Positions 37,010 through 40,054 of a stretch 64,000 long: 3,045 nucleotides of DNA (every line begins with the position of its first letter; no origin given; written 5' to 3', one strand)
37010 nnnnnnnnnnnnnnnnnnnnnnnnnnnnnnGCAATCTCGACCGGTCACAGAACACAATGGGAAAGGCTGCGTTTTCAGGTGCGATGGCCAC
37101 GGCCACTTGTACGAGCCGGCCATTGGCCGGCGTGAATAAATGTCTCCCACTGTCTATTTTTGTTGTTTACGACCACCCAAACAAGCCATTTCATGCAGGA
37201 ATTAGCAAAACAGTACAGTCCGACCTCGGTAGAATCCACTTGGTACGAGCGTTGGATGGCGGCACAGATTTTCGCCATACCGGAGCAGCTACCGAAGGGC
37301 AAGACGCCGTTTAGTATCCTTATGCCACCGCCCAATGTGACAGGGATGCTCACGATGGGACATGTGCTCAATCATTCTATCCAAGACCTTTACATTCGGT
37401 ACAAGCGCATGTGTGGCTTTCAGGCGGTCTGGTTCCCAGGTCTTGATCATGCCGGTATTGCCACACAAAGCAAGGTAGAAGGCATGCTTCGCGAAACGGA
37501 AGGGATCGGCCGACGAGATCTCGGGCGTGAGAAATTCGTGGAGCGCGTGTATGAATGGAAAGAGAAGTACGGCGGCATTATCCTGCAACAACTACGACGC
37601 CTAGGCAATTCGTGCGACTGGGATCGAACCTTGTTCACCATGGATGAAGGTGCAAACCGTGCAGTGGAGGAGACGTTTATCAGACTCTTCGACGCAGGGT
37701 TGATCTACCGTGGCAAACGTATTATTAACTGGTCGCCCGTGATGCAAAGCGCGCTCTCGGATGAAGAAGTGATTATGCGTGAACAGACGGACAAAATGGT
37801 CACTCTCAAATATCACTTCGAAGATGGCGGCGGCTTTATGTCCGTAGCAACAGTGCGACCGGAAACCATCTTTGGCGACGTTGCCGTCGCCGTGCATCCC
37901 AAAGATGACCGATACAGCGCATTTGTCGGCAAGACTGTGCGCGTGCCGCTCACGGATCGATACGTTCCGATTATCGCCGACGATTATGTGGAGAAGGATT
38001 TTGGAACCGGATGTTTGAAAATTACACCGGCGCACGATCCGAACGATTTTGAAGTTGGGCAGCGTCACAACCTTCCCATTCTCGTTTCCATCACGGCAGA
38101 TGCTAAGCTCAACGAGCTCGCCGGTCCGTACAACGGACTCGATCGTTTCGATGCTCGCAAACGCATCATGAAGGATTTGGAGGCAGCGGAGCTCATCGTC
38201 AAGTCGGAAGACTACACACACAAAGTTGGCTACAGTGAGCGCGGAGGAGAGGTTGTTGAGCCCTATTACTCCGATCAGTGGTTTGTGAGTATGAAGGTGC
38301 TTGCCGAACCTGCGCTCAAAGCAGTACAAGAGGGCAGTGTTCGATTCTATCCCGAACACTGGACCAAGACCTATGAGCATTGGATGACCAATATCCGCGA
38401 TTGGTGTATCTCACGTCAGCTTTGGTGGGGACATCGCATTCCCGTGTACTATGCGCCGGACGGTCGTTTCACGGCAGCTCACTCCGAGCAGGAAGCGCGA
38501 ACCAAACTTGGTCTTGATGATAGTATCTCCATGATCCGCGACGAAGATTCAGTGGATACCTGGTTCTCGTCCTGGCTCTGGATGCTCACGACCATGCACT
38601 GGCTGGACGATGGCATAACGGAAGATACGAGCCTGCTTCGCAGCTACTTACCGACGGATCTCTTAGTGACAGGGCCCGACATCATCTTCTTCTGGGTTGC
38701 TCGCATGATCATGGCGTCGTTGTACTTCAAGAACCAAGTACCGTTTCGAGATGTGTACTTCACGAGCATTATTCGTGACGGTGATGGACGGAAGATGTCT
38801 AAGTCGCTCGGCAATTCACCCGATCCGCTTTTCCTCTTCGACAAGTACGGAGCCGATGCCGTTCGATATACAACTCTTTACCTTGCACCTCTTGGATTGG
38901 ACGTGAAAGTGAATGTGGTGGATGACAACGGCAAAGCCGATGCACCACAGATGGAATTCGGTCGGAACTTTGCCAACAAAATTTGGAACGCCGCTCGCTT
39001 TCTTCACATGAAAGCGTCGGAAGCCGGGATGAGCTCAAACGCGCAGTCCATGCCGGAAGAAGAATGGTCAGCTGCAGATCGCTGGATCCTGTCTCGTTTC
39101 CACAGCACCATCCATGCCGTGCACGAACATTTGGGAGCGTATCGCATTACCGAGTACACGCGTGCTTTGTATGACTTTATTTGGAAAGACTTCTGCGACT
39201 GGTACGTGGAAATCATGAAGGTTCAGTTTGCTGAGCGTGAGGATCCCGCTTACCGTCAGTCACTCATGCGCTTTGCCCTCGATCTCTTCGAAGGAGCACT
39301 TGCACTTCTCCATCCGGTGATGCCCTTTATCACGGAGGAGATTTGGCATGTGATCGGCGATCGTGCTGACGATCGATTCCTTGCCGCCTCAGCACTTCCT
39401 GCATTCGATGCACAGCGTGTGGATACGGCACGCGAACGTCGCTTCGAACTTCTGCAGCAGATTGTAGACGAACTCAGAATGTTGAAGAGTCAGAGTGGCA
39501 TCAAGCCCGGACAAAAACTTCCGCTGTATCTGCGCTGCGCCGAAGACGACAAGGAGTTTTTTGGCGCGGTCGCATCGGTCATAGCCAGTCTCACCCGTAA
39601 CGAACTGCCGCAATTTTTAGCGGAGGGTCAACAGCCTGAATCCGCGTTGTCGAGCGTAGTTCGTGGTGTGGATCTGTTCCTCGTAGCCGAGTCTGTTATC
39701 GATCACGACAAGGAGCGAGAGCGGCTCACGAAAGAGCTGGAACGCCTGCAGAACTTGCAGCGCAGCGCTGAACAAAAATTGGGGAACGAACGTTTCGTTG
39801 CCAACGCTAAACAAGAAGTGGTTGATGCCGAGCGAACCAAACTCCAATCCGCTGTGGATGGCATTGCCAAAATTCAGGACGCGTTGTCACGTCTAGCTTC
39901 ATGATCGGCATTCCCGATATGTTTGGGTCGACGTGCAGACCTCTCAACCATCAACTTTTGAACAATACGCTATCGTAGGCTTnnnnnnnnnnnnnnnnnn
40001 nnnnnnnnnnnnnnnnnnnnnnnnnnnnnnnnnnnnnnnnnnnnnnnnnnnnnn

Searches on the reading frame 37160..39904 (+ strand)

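Call 17: search_protein_families(library=pfam, proteins=[window:37160-39904:+], max_evalue=0.0001)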
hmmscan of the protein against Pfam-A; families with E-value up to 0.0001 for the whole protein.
window:37160-39904:+ (914 aa): 5 families
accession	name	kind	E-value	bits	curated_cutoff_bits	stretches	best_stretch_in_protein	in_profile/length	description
PF00133.28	tRNA-synt_1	-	7.6e-127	423.9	22.7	1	28-584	2-413/414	tRNA synthetases class I (I, L, M and V)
PF08264.19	Anticodon_1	-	8.5e-35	120.2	25.1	1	640-790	1-147/148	Anticodon-binding domain of tRNA ligase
PF09334.17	tRNA-synt_1g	-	3.4e-13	49.6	20.1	0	58-204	8-135/391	tRNA synthetases class I (M)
PF10458.14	Val_tRNA-synt_C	-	1.6e-12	47.9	25.9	1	848-913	1-66/66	Valyl tRNA synthetase tRNA binding arm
PF13603.12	tRNA-synt_1_2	-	5.3e-10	39.5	25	1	254-316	83-145/185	Leucyl-tRNA synthetase, editing domain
